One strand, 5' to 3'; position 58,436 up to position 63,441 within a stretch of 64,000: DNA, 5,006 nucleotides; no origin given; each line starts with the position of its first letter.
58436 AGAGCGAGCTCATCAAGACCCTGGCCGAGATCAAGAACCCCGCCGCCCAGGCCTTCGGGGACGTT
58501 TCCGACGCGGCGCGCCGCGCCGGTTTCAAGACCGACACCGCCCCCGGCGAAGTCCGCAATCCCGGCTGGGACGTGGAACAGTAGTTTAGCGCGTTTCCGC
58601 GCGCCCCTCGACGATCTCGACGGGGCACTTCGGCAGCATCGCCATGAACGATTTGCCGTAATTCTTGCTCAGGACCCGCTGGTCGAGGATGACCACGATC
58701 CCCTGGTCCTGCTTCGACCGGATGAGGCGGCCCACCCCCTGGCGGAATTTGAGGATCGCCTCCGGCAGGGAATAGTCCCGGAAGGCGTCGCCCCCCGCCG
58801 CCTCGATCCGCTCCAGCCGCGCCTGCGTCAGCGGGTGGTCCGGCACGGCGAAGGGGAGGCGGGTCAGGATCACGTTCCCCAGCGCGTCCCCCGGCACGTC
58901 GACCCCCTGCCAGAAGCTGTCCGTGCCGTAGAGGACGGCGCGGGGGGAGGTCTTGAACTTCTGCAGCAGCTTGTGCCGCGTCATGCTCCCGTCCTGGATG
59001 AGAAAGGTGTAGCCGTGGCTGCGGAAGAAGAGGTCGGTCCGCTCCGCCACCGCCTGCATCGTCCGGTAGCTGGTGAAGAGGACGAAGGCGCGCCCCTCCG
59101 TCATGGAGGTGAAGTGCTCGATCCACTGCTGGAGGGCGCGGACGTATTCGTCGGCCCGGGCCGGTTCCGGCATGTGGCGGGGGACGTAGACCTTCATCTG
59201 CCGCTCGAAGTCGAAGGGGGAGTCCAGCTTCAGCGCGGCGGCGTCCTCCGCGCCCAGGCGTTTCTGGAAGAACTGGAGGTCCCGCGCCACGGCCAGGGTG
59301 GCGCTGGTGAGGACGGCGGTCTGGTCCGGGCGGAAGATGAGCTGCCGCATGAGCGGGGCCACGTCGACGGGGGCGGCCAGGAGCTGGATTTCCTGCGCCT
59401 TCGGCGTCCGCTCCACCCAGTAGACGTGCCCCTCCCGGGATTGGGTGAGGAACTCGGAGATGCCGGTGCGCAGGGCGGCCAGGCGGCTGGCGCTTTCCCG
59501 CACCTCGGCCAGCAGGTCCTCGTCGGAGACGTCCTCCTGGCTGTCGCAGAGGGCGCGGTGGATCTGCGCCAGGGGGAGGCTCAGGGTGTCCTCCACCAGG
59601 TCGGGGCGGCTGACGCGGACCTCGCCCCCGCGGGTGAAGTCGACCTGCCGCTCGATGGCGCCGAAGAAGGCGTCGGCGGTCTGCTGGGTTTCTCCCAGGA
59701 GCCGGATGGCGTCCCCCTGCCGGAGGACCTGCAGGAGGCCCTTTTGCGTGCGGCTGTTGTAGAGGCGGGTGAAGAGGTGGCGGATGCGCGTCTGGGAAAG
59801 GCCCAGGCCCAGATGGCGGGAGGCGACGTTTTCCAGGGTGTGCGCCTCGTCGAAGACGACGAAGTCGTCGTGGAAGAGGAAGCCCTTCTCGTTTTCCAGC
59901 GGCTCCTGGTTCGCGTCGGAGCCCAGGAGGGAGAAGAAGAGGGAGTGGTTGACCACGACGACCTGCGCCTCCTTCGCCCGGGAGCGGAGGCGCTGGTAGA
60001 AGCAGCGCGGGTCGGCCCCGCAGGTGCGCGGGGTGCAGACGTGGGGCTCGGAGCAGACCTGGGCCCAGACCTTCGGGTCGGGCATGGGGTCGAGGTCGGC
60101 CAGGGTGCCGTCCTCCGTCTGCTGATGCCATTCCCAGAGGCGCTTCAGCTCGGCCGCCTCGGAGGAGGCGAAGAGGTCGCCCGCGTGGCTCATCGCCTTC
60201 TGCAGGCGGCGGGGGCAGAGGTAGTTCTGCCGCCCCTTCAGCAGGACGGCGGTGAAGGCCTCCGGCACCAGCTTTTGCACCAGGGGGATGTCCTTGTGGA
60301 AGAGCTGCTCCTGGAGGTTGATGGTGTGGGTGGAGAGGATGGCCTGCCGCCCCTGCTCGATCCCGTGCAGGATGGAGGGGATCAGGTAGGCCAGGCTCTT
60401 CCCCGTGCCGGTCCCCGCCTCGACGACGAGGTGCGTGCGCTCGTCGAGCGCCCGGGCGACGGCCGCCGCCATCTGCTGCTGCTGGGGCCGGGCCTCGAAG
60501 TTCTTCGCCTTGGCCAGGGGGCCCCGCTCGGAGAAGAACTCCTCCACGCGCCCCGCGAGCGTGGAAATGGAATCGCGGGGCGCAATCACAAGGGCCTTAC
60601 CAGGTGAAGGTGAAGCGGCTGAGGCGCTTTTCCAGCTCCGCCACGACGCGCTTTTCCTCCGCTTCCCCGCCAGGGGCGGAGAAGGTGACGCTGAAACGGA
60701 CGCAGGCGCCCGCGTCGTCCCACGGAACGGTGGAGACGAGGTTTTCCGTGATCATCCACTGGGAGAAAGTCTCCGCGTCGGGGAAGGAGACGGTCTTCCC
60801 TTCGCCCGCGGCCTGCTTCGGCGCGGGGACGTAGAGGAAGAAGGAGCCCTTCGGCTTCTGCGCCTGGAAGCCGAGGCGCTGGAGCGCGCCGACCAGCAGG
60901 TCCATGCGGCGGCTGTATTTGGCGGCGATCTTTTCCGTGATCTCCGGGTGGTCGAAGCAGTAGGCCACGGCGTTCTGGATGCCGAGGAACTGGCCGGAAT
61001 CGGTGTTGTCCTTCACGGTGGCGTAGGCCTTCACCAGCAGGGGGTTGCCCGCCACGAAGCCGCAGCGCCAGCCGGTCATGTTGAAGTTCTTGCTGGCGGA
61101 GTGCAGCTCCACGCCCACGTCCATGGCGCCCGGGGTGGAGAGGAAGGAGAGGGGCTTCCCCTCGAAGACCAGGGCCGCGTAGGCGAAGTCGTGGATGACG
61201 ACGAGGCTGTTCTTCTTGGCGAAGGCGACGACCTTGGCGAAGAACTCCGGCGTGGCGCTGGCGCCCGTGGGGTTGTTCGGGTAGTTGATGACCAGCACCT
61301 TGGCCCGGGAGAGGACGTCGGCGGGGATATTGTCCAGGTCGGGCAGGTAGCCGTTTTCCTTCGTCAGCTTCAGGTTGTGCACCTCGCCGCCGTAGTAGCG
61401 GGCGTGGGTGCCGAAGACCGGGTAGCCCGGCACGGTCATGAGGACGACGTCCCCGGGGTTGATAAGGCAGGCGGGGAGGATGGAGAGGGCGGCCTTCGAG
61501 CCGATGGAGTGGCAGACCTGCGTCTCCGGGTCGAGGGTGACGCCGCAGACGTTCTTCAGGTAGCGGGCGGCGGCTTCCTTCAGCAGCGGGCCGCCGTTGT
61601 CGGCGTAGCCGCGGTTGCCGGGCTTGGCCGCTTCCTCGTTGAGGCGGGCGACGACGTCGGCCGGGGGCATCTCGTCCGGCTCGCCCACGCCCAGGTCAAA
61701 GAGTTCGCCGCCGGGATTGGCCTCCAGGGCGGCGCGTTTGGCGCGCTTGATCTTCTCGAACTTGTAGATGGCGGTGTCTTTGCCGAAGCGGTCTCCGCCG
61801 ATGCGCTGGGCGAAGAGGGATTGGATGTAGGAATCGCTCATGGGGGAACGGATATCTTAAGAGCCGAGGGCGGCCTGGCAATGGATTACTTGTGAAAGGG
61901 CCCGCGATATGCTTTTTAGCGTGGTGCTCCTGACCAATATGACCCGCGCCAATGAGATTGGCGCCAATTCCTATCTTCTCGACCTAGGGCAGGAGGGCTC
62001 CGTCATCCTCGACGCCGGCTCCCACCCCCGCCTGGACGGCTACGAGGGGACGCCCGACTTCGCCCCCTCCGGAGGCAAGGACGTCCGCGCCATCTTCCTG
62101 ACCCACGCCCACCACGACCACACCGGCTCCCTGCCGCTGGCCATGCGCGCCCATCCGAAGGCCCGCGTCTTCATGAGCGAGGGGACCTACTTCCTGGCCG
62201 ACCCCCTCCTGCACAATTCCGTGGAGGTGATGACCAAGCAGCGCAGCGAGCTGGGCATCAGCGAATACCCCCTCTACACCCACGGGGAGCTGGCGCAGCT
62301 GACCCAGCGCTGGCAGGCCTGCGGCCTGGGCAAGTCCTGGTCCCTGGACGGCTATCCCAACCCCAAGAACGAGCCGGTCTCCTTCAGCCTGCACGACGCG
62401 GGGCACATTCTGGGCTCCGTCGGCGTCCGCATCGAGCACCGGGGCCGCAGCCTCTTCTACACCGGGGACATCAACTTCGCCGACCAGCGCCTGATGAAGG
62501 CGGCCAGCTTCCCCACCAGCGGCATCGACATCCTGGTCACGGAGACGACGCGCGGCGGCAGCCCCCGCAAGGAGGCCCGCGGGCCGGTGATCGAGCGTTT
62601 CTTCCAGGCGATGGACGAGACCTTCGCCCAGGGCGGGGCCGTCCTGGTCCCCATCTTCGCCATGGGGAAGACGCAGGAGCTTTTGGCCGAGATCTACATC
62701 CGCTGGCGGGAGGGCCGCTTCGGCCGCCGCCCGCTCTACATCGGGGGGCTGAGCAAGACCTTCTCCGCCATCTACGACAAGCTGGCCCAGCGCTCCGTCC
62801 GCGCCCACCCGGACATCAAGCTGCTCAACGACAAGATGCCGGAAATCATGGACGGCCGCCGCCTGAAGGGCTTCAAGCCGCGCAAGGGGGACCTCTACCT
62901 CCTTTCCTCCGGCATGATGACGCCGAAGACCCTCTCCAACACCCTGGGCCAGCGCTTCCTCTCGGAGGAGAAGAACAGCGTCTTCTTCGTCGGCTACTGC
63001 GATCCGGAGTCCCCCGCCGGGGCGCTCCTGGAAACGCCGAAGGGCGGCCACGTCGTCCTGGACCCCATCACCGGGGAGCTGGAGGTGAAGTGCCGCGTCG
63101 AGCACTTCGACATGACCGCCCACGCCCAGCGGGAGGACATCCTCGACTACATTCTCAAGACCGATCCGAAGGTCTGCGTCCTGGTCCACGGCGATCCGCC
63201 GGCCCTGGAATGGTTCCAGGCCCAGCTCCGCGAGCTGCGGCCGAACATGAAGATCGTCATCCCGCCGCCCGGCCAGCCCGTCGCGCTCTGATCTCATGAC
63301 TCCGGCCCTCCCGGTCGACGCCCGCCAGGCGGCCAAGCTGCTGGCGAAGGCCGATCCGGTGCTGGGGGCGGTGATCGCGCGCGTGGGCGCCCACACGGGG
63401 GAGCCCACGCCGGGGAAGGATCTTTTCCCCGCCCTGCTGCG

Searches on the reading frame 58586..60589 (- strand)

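Call 42: search_protein_families(library=pfam, proteins=[window:58586-60589:-], max_evalue=0.01)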
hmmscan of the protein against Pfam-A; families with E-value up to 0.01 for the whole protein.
window:58586-60589:- (667 aa): 5 families
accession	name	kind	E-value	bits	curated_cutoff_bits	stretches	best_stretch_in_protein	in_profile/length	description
PF13307.12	Helicase_C_2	-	1.8e-44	152.2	25.3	1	491-654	2-169/170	Helicase C-terminal domain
PF00270.35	DEAD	-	4.1e-12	46.6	26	1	42-99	6-64/167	DEAD/DEAH box helicase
PF04851.21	ResIII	-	3e-06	27.7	22.5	1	31-97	2-70/164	Type III restriction enzyme, res subunit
PF00271.37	Helicase_C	-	0.00031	21.4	23.5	1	489-580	9-94/110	Helicase conserved C-terminal domain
PF06733.21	DEAD_2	-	0.0013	18.8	21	1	195-267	105-170/172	DEAD_2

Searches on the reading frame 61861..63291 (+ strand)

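Call 42: search_protein_families(library=pfam, proteins=[window:61861-63291:+], max_evalue=0.01)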
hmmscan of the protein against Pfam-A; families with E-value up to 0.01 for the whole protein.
window:61861-63291:+ (476 aa): 5 families
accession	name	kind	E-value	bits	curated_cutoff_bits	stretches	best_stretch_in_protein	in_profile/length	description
PF00753.33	Lactamase_B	-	4.8e-14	53.2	22.7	1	34-116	5-85/196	Metallo-beta-lactamase superfamily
PF07521.17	RMMBL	-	9.6e-13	48.4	21.6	1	407-460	2-57/63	Zn-dependent metallo-hydrolase RNA specificity domain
PF10996.14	Beta-Casp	-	8.5e-08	33.2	27.7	1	271-388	1-119/120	Beta-Casp domain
PF12706.13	Lactamase_B_2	-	2.5e-07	30.9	27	1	72-214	28-154/200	Beta-lactamase superfamily domain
PF16661.11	Lactamase_B_6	-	0.0079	16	27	0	170-219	128-177/193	Metallo-beta-lactamase superfamily domain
